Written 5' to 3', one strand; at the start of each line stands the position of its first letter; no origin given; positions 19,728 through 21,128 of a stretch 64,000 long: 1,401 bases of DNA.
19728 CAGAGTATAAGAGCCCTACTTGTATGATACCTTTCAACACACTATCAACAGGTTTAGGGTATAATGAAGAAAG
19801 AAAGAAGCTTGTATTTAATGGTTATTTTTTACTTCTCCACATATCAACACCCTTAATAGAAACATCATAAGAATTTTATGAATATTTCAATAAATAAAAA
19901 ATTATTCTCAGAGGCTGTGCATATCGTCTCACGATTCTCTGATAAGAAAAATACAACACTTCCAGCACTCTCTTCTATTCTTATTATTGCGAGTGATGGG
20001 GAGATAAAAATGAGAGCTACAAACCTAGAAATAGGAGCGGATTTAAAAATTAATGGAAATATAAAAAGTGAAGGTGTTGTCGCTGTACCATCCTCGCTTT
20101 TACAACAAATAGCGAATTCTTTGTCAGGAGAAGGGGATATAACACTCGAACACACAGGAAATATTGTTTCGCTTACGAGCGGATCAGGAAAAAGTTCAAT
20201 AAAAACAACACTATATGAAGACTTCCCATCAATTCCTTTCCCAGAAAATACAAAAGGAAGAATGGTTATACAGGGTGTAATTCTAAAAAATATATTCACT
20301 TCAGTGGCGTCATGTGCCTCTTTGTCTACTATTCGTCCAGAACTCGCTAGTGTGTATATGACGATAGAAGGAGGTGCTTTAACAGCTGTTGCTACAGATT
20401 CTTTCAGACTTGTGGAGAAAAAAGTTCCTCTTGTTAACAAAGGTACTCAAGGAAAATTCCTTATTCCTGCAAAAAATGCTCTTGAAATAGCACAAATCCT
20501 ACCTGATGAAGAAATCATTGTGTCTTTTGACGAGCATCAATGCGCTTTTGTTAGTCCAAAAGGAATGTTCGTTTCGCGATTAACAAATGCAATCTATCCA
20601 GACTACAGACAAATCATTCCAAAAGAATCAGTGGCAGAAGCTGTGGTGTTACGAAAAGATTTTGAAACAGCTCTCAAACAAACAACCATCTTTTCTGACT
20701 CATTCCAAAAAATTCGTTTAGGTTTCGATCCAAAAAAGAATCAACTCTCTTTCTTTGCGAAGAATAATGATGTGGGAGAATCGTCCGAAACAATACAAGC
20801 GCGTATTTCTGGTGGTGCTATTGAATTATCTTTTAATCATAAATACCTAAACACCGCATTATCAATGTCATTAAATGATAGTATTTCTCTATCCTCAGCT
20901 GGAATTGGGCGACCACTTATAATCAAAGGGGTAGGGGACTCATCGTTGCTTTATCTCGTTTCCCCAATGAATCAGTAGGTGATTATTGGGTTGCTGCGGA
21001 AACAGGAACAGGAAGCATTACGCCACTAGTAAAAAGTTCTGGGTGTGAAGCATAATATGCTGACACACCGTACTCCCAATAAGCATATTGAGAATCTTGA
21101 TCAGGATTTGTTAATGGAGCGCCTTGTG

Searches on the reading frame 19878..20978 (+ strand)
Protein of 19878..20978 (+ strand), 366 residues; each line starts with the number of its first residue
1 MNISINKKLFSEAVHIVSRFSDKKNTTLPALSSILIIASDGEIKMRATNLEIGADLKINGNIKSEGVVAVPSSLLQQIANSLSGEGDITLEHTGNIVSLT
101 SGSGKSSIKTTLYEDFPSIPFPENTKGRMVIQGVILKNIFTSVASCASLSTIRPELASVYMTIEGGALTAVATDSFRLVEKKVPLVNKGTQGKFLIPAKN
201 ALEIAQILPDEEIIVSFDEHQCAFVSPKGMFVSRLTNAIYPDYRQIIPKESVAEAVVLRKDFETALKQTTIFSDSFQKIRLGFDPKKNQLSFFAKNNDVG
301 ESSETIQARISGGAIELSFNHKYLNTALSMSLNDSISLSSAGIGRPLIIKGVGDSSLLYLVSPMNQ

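Call 51: search_protein_families(library=pfam, proteins=[window:19878-20978:+], max_evalue=0.00001)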
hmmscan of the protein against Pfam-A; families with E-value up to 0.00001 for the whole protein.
window:19878-20978:+ (366 aa): 3 families
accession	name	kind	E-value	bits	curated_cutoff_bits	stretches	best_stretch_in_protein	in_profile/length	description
PF00712.24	DNA_pol3_beta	-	8e-25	87.8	24.4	2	1-120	1-120/120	DNA polymerase III beta subunit, N-terminal domain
PF02768.20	DNA_pol3_beta_3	-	1.6e-18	67.1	27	1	244-364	1-120/121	DNA polymerase III beta subunit, C-terminal domain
PF02767.21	DNA_pol3_beta_2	-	1.5e-16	61.2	27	1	135-242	6-116/116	DNA polymerase III beta subunit, central domain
